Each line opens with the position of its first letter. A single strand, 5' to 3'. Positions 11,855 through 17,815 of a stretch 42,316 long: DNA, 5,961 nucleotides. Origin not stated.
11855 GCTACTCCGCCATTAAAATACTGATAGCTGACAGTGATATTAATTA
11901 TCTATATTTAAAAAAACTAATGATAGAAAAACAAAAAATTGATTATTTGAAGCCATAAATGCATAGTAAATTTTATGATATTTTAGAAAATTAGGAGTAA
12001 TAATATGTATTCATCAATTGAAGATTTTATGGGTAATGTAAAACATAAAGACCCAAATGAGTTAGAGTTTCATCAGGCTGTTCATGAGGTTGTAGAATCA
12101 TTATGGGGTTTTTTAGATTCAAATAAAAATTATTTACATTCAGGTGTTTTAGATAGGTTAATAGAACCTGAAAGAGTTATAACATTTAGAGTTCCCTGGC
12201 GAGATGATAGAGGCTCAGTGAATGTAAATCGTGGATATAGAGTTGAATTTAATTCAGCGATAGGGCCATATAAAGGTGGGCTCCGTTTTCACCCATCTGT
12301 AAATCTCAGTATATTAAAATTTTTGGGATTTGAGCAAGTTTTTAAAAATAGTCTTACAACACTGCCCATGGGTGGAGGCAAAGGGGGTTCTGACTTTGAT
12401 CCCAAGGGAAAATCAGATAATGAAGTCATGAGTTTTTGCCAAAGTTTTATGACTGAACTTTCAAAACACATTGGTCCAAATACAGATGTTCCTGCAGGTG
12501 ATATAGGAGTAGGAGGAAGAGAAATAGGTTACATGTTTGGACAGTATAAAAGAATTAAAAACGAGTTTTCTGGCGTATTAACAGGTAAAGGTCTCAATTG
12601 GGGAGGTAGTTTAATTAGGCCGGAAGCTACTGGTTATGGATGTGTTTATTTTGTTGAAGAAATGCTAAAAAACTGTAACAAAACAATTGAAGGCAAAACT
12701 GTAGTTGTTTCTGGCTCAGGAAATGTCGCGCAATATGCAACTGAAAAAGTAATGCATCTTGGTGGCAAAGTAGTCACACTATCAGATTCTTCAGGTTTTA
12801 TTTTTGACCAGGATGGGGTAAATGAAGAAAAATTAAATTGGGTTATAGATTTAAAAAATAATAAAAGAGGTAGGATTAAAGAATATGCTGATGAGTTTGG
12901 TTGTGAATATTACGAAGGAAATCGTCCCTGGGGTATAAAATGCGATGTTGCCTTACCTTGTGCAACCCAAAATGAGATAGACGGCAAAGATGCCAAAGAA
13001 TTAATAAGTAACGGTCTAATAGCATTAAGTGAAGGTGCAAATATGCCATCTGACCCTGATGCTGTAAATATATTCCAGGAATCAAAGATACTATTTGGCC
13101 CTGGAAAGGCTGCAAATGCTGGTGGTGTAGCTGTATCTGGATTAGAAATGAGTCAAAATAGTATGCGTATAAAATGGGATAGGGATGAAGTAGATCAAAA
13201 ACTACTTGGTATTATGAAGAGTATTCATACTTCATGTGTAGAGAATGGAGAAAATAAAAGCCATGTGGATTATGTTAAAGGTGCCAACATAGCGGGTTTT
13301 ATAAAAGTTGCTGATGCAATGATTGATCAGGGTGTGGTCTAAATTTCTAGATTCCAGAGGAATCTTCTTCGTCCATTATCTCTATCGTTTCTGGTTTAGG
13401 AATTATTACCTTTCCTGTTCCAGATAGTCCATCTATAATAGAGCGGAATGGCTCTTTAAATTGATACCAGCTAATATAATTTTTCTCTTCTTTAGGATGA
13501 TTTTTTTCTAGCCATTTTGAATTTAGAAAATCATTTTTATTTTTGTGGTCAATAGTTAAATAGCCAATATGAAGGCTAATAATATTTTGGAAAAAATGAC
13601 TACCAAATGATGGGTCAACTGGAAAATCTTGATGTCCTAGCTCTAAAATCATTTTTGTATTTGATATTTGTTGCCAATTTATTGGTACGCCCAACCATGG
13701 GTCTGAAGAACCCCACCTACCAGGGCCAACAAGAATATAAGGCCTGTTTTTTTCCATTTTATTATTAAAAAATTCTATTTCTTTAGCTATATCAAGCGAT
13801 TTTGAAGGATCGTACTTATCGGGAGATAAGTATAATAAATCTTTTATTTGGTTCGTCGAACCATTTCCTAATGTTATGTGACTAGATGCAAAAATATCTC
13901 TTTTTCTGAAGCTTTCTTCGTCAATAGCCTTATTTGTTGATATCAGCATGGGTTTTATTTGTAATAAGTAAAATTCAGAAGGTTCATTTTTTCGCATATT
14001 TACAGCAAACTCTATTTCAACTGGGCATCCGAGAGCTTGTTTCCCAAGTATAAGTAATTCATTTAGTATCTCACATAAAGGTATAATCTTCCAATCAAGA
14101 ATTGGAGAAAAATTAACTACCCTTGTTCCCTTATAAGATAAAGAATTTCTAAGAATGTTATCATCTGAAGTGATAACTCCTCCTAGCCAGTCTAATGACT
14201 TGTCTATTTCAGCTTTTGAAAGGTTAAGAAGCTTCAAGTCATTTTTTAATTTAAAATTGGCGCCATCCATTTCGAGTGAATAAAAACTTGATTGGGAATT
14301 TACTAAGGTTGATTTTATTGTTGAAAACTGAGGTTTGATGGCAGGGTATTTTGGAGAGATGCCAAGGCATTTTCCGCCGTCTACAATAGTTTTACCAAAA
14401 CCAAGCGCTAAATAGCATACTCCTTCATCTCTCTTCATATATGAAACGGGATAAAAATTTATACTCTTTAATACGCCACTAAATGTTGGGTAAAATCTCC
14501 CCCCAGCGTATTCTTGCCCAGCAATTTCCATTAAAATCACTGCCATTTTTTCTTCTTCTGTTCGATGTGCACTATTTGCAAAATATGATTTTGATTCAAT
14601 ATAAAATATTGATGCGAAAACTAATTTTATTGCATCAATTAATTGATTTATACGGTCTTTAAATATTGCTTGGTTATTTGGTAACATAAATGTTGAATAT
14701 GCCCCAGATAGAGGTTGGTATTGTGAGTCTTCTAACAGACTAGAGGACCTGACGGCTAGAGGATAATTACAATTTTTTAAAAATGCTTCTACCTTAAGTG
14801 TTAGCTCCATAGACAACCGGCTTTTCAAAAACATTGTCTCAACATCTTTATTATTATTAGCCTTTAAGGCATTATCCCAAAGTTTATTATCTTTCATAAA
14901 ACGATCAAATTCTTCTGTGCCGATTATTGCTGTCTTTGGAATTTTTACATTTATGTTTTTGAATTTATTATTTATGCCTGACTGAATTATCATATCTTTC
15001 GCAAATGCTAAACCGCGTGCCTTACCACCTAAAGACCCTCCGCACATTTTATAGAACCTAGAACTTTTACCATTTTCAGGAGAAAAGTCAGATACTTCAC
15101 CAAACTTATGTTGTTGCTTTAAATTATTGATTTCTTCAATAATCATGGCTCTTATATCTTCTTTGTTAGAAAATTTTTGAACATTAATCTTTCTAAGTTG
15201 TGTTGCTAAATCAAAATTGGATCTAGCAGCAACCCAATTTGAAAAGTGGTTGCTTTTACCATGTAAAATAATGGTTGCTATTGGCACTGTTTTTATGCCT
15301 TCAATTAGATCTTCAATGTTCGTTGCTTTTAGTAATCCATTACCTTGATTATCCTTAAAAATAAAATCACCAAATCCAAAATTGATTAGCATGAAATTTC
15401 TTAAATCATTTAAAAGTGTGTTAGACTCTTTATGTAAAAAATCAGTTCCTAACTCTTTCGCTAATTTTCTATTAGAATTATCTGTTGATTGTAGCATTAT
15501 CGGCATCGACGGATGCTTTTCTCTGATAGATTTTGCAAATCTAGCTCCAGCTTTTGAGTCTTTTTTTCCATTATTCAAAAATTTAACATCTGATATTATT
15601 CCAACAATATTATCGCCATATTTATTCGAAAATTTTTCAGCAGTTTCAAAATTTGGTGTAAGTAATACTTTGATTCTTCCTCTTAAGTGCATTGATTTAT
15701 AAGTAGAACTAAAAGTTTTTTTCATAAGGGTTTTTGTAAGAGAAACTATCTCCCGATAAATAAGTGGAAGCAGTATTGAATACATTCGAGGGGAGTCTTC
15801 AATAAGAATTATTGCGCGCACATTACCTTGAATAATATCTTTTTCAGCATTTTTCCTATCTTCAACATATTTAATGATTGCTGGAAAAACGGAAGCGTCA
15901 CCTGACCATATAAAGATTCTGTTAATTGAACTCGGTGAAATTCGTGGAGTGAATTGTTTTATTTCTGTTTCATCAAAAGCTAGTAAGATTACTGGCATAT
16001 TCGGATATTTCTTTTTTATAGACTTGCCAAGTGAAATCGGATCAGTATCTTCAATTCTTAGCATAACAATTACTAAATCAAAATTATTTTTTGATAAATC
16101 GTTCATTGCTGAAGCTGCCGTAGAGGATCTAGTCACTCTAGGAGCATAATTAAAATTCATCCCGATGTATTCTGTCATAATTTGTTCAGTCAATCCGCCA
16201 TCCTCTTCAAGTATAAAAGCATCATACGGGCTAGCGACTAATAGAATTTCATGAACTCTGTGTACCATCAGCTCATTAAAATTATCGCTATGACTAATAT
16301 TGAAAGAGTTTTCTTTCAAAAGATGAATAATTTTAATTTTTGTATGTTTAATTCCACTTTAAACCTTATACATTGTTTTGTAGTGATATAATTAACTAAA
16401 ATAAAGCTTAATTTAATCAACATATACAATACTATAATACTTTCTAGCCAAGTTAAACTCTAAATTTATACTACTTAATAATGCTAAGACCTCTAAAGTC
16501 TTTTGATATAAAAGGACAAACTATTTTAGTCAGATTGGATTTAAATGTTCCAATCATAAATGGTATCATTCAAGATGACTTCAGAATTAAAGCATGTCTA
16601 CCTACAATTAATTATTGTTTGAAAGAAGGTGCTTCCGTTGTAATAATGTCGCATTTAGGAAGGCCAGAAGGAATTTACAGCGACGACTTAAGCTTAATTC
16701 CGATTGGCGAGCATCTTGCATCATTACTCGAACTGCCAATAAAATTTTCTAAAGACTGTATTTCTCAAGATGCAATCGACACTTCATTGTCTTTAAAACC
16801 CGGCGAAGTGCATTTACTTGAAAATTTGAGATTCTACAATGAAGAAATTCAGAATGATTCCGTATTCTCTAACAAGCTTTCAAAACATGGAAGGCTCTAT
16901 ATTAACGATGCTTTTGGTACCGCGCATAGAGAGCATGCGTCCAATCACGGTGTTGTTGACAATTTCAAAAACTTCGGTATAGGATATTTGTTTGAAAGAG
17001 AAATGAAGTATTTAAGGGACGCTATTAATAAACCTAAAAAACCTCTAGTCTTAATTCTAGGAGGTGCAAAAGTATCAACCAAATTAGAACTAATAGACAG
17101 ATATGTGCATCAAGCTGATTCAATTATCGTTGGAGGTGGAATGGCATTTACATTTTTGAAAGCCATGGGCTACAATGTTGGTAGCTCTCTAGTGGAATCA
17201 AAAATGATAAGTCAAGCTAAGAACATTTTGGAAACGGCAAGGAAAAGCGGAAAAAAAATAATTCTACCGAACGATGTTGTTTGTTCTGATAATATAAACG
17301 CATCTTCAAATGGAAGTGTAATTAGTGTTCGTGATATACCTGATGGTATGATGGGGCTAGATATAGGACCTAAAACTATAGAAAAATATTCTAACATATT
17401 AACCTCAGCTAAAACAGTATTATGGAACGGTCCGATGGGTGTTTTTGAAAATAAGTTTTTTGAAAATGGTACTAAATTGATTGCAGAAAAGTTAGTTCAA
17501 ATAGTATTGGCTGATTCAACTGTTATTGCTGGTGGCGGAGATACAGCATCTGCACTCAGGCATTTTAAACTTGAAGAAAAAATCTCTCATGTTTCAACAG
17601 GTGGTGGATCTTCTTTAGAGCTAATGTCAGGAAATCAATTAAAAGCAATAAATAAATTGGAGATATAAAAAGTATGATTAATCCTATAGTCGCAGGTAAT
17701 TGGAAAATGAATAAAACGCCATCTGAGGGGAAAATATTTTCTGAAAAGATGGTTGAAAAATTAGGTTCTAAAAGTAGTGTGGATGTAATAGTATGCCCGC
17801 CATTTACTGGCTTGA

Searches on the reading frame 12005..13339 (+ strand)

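Call 76: search_protein_families(library=pfam, proteins=[window:12005-13339:+], max_evalue=0.00001)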
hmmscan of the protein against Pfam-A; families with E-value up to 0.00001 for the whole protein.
window:12005-13339:+ (445 aa): 2 families
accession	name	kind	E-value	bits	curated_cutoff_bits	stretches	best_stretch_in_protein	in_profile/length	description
PF00208.27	ELFV_dehydrog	-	2.3e-91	306.2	23.4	1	200-443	1-241/241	Glutamate/Leucine/Phenylalanine/Valine dehydrogenase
PF02812.23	ELFV_dehydrog_N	-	1.7e-53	180.2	25.3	1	55-182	1-128/129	Glu/Leu/Phe/Val dehydrogenase, dimerisation domain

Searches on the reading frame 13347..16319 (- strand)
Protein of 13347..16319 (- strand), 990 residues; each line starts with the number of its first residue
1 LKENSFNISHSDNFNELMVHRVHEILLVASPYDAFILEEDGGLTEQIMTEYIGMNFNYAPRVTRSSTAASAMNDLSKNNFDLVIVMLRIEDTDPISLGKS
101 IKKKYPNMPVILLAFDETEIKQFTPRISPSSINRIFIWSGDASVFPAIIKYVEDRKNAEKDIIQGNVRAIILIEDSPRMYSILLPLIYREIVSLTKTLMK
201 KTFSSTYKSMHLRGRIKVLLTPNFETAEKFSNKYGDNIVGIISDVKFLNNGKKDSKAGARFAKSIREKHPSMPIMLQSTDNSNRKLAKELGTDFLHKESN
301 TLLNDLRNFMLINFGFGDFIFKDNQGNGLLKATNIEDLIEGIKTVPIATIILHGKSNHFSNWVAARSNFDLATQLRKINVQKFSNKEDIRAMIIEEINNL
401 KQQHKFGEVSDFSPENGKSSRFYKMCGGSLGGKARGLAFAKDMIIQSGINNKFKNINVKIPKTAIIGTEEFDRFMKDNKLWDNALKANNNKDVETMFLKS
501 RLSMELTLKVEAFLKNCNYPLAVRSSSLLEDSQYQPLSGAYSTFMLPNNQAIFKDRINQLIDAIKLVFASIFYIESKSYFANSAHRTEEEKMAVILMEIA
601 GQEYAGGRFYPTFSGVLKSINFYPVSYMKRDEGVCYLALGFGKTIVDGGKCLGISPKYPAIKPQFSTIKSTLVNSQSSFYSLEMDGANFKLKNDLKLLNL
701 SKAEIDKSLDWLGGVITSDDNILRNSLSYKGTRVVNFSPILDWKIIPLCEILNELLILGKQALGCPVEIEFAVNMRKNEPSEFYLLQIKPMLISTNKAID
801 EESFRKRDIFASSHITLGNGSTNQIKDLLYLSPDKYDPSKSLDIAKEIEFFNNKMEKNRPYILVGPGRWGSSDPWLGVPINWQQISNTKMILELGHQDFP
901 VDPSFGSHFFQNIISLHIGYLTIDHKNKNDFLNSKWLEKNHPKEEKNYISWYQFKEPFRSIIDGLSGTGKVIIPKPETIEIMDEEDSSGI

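Call 76: search_protein_families(library=pfam, proteins=[window:13347-16319:-], max_evalue=0.00001)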
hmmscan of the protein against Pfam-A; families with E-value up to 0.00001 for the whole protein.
window:13347-16319:- (990 aa): 2 families
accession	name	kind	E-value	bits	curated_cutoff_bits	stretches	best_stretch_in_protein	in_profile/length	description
PF01326.24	PPDK_N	-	1.3e-35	123.7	27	1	429-796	3-314/328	Pyruvate phosphate dikinase, AMP/ATP-binding domain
PF00072.30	Response_reg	-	2.9e-07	31.1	30.2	0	43-117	9-80/111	Response regulator receiver domain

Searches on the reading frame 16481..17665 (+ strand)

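Call 76: search_protein_families(library=pfam, proteins=[window:16481-17665:+], max_evalue=0.00001)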
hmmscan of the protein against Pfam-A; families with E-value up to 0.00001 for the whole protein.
window:16481-17665:+ (395 aa): 1 family
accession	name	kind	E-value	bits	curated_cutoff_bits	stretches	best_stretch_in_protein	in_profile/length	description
PF00162.24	PGK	-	2.7e-139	464.8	27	1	6-384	2-378/379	Phosphoglycerate kinase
